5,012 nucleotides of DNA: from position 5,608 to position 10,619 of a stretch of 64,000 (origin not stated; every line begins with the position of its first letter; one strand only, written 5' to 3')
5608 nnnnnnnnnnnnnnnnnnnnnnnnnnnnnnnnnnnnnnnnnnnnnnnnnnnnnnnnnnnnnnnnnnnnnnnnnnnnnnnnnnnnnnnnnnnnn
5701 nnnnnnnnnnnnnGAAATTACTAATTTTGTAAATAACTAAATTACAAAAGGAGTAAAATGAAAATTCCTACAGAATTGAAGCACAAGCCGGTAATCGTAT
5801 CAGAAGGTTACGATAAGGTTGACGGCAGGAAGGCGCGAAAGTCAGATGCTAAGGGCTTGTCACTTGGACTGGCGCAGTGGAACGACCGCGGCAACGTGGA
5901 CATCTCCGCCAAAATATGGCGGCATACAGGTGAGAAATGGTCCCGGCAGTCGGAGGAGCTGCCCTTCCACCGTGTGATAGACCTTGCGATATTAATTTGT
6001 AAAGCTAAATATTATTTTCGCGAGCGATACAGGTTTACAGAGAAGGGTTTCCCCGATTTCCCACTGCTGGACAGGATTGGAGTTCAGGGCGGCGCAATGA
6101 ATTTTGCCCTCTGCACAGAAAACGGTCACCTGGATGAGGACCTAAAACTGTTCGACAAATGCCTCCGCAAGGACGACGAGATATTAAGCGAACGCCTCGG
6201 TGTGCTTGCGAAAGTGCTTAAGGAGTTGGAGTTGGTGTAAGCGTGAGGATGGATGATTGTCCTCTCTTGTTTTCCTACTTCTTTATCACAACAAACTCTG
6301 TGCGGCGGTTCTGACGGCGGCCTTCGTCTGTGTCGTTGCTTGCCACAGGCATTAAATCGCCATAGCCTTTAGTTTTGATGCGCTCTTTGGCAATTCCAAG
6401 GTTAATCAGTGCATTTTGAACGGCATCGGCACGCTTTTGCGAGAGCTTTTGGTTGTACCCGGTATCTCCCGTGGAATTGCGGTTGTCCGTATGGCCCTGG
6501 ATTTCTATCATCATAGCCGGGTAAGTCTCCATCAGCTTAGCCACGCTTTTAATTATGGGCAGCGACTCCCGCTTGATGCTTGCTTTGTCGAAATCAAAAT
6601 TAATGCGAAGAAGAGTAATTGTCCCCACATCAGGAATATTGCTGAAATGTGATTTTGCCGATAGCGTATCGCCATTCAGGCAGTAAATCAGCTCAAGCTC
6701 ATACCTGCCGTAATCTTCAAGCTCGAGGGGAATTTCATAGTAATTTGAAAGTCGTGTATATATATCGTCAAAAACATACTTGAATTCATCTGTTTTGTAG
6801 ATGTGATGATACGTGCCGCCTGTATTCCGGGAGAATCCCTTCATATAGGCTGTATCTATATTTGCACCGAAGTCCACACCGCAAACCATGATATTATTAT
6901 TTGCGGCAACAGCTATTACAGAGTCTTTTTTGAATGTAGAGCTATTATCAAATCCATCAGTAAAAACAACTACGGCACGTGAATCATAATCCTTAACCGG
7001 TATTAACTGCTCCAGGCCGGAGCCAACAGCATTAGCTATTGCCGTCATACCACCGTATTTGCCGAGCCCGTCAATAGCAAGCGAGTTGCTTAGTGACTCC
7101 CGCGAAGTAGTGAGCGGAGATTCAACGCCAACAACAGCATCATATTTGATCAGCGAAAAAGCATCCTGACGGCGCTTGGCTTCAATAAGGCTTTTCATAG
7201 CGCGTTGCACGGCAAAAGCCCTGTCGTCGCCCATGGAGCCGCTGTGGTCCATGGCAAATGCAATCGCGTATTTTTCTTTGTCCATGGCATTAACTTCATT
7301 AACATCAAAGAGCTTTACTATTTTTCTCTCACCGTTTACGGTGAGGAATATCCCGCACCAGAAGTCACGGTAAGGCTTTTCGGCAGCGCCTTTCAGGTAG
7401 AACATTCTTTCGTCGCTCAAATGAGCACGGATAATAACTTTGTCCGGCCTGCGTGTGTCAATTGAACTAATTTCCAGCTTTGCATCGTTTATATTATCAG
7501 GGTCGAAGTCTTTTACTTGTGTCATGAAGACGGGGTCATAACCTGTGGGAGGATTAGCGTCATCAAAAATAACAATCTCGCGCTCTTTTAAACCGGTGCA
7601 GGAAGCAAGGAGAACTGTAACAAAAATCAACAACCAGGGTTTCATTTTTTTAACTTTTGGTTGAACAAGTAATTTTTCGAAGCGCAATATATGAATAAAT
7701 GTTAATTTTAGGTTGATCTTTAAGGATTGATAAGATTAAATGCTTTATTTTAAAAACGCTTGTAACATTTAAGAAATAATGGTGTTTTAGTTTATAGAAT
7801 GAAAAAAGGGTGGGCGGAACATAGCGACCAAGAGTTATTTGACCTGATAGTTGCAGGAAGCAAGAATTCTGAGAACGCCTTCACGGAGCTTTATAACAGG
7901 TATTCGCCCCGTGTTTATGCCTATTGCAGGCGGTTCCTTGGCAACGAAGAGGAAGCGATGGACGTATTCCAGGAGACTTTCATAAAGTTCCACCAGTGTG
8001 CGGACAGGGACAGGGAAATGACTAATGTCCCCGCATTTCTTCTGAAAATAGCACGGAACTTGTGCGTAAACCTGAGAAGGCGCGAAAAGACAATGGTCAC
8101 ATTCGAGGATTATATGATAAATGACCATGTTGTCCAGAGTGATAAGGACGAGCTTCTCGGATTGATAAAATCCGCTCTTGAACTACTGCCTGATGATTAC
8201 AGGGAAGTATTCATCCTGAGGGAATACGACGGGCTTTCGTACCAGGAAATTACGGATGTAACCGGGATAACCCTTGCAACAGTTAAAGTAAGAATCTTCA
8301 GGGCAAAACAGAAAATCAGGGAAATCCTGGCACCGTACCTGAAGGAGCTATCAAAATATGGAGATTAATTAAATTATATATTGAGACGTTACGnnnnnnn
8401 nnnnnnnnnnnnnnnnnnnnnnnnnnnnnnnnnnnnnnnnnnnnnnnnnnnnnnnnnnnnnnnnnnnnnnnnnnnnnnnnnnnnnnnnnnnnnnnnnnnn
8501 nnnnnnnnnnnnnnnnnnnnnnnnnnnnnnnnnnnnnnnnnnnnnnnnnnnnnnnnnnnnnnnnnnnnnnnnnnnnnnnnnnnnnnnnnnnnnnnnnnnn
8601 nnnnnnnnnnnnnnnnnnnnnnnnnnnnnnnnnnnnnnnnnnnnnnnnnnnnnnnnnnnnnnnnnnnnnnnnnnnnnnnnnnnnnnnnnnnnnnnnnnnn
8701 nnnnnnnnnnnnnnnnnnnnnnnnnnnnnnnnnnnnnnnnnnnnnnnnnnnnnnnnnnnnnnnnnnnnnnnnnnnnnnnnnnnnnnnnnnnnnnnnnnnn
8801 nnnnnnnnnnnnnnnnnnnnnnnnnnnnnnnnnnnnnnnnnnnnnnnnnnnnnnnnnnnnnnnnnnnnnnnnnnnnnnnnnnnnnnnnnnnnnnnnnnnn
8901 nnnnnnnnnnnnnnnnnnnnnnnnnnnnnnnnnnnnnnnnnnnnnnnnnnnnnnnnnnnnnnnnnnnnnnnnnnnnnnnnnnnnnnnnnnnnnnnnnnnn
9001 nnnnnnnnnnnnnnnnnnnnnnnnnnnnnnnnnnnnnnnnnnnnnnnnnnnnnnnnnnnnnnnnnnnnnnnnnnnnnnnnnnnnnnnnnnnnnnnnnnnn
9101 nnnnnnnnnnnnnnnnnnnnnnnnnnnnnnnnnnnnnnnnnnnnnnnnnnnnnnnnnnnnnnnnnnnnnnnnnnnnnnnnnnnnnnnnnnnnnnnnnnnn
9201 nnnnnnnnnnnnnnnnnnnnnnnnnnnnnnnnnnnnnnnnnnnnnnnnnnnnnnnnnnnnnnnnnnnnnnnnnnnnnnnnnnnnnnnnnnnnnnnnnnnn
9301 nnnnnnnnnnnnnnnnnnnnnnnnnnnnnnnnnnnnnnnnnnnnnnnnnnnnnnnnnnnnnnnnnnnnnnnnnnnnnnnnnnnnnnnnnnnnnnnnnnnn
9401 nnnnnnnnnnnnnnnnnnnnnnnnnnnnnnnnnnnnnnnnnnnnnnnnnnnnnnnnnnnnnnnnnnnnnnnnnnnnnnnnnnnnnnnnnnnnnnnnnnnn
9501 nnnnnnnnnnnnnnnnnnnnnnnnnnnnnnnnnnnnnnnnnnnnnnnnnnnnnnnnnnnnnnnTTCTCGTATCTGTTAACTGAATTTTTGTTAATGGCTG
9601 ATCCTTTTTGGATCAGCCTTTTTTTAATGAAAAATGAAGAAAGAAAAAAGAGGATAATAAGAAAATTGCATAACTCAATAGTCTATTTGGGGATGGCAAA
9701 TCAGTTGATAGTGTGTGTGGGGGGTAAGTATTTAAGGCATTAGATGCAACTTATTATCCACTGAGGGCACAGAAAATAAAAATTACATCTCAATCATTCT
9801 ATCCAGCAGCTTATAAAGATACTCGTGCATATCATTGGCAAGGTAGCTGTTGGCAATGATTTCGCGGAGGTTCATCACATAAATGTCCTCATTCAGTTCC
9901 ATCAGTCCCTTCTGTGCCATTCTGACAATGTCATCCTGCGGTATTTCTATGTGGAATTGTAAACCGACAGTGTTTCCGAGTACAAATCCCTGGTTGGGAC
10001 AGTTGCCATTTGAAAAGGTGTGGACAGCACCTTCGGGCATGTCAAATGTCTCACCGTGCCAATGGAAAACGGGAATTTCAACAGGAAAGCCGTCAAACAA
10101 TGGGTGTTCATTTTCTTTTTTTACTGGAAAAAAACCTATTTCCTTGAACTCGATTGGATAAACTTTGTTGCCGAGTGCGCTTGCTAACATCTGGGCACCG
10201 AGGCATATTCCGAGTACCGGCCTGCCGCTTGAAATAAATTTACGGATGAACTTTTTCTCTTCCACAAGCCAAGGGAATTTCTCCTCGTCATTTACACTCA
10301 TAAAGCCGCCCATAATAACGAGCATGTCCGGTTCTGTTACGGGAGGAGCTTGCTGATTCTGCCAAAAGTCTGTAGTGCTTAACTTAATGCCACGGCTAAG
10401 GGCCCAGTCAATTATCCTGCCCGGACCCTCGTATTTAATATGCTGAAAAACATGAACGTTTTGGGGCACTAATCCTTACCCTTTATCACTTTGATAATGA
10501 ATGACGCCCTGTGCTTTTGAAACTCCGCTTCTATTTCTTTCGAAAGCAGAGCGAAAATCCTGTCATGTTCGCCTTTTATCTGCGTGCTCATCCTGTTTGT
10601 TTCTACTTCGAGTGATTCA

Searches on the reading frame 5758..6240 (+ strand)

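Call 17: search_protein_families(library=pfam, proteins=[window:5758-6240:+], max_evalue=0.00001)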
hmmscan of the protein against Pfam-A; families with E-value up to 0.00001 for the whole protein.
window:5758-6240:+ (160 aa): 1 family
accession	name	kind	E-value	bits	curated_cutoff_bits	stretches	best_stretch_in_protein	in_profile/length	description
PF20140.4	DUF6530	-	3.4e-71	238.7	23.7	1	1-158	1-158/159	Family of unknown function (DUF6530)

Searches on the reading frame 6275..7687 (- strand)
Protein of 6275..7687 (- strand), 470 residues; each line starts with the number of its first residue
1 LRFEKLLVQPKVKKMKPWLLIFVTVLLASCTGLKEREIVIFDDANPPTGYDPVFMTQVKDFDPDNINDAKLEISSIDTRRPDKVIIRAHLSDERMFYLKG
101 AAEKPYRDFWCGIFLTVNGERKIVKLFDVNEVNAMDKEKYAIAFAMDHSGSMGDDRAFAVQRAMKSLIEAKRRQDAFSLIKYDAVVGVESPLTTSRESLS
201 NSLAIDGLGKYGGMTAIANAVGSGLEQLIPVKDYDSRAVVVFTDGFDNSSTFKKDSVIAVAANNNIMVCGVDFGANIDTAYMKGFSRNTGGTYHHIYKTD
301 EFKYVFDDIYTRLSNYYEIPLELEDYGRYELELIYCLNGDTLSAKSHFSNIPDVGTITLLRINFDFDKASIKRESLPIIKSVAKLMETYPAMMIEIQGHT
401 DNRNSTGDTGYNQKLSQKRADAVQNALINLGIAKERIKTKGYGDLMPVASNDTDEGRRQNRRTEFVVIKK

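Call 17: search_protein_families(library=pfam, proteins=[window:6275-7687:-], max_evalue=0.00001)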
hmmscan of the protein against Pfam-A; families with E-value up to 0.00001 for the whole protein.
window:6275-7687:- (470 aa): 3 families
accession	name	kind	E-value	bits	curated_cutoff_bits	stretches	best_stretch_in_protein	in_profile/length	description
PF00691.25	OmpA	-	8.1e-22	77.8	27.2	1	364-461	2-98/98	OmpA family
PF00092.34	VWA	-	3.1e-13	50.7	23.8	1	142-307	2-169/174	von Willebrand factor type A domain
PF13519.12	VWA_2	-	1.5e-09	38.9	27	1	143-245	2-106/107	von Willebrand factor type A domain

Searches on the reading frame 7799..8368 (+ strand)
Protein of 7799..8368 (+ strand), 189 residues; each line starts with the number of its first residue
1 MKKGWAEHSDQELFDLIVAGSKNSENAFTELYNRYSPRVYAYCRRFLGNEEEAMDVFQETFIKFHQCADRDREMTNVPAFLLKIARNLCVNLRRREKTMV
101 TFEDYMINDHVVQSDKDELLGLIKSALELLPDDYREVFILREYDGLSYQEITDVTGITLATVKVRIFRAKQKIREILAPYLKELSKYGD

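Call 17: search_protein_families(library=pfam, proteins=[window:7799-8368:+], max_evalue=0.00001)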
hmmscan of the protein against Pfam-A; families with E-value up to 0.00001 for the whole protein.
window:7799-8368:+ (189 aa): 3 families
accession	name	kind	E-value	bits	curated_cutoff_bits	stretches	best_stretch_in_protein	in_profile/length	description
PF08281.18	Sigma70_r4_2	-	1.3e-17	63.6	25.7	1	122-173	3-54/54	Sigma-70, region 4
PF04542.20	Sigma70_r2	-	6e-17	61.6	24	1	31-97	1-69/71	Sigma-70 region 2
PF04545.22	Sigma70_r4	-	5.3e-10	39.1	24.1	1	126-175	1-50/50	Sigma-70, region 4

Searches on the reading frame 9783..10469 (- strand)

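Call 17: search_protein_families(library=pfam, proteins=[window:9783-10469:-], max_evalue=0.00001)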
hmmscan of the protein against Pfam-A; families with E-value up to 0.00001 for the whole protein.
window:9783-10469:- (228 aa): 1 family
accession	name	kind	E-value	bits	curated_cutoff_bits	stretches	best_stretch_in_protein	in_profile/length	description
PF00117.34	GATase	-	2.3e-20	73.5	22.8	1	36-175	28-172/190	Glutamine amidotransferase class-I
